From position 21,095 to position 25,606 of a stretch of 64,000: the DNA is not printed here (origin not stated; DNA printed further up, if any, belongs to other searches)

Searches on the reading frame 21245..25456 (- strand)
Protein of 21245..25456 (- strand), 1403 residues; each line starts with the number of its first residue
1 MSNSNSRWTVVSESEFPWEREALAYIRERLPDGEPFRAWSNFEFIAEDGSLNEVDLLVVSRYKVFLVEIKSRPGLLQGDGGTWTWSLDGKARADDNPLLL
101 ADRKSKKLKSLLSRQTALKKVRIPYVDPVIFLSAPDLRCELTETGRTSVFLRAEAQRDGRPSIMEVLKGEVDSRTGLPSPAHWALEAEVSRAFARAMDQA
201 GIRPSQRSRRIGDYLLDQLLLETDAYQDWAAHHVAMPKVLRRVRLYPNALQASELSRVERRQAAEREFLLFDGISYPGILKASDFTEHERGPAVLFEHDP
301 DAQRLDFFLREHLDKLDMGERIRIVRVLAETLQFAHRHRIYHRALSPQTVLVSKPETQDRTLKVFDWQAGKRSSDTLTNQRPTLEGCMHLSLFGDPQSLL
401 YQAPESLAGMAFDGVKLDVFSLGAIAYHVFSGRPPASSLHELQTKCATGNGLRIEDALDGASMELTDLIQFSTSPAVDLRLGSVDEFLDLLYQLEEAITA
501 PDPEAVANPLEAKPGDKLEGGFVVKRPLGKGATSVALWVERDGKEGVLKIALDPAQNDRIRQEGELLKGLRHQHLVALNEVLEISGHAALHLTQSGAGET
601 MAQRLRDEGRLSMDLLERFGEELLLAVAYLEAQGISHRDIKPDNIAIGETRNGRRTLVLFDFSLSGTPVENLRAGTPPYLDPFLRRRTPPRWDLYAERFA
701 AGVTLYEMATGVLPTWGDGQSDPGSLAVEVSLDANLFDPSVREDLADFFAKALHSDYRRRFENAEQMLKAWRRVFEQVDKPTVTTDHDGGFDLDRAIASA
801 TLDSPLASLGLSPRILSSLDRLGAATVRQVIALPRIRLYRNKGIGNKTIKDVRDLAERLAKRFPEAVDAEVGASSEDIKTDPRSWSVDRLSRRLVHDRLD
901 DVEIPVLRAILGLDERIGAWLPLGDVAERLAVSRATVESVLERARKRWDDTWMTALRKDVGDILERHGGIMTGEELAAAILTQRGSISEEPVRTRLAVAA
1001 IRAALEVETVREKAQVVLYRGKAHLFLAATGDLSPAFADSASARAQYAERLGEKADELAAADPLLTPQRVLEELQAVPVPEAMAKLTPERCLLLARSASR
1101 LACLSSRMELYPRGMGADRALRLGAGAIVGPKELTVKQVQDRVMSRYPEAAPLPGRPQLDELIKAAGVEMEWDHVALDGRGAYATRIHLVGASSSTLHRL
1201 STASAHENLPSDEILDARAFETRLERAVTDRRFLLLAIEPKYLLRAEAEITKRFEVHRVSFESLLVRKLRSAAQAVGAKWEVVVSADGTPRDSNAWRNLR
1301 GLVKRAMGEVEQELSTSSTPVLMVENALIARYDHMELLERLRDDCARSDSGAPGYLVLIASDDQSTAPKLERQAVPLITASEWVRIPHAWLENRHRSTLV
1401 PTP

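Call 5: search_protein_families(library=pfam, proteins=[window:21245-25456:-], max_evalue=0.01)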
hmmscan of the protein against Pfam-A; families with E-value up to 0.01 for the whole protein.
window:21245-25456:- (1403 aa): 4 families
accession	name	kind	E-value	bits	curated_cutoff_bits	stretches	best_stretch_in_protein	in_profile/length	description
PF00069.31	Pkinase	-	8.2e-37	127.4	31.7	2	523-769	2-259/263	Protein kinase domain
PF07714.23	PK_Tyr_Ser-Thr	-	3.3e-17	63.1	23.1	2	259-470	43-238/258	Protein tyrosine and serine/threonine kinase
PF08378.17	NERD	-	1.6e-16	61.2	22.1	1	17-132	4-110/111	Nuclease-related domain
PF03118.21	RNA_pol_A_CTD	-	3.2e-05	24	23.8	1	800-854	9-63/67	Bacterial RNA polymerase, alpha chain C terminal domain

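Call 7: search_protein_families(library=padloc, proteins=[window:21245-25456:-], max_evalue=0.001)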
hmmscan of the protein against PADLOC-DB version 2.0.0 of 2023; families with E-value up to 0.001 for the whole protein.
window:21245-25456:- (1403 aa): 34 families (the best 25 are shown)
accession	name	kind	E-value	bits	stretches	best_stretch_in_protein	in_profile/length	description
PDLC02512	PglW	-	0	1527.9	1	5-1397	3-1398/1403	PglW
PDLC02514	PglW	-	1.9e-46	156.4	1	55-775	2-769/1335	PglW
PDLC04138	mad6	-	2.1e-41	140.6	2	512-782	43-321/659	mads_6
PDLC04042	PD-T4-6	-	2.1e-41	140.5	2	518-782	7-280/292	-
PDLC02513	PglW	-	1.9e-37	126.1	2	23-771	20-724/1413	PglW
PDLC03921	MkoA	-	2.1e-37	126.5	1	19-662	14-632/1607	-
PDLC04053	PD-T4-6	-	3.8e-36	123.1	2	550-782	46-279/311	-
PDLC04054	PD-T4-6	-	9.9e-30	102.1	2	549-787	46-286/347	-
PDLC03920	MkoA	-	6.2e-29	98.9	2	277-483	71-266/1112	-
PDLC04048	PD-T4-6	-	7.1e-25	86.1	2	556-720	54-217/354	-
PDLC04047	PD-T4-6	-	1.2e-23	81.8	2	548-774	46-272/327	-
PDLC04043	PD-T4-6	-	3e-23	80.6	2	549-786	51-289/452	-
PDLC04060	PD-T4-6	-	2.2e-22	77.6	2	273-435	64-208/486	-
PDLC04061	PD-T4-6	-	6.6e-22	76.7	2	550-780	53-289/510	-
PDLC04057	PD-T4-6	-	2.3e-20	71.1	2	559-782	54-280/443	-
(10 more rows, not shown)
